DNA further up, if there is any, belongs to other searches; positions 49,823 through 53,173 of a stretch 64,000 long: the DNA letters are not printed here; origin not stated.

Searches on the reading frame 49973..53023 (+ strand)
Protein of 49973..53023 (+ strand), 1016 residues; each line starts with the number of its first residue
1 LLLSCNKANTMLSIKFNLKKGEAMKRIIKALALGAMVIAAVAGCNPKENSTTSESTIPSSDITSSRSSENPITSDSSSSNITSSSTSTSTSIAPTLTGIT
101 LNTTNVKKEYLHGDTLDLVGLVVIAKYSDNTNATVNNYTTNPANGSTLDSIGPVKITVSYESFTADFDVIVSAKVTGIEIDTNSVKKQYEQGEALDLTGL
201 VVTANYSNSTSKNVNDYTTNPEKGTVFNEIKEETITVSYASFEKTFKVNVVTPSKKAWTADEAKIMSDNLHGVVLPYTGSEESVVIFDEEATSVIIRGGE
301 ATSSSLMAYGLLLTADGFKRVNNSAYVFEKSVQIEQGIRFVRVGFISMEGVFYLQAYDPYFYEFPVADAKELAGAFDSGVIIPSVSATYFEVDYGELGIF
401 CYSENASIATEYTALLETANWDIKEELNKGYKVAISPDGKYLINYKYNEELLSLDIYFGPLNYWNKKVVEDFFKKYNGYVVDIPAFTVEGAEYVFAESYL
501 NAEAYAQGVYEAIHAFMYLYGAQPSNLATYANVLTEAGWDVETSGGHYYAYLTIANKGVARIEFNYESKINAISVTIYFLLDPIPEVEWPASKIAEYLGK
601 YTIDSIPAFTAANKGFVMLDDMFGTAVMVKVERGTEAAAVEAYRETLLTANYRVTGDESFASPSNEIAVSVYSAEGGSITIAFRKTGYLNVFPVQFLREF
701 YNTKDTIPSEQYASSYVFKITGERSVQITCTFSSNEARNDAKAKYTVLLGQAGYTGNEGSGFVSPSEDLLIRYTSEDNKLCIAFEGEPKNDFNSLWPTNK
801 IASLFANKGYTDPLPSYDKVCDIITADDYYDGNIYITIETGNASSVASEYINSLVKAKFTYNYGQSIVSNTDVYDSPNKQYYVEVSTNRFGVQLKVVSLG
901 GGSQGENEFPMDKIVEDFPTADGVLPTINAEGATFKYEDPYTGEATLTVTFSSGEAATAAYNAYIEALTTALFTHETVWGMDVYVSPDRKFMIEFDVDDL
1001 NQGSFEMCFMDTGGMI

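Call 19: search_protein_families(library=pfam, proteins=[window:49973-53023:+], max_evalue=0.001)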
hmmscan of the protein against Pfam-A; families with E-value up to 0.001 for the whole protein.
window:49973-53023:+ (1016 aa): 1 family
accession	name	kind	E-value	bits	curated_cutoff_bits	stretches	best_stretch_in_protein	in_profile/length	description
PF07523.18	Big_3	-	4.6e-09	36.8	21.2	1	185-250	4-68/68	Bacterial Ig-like domain (group 3)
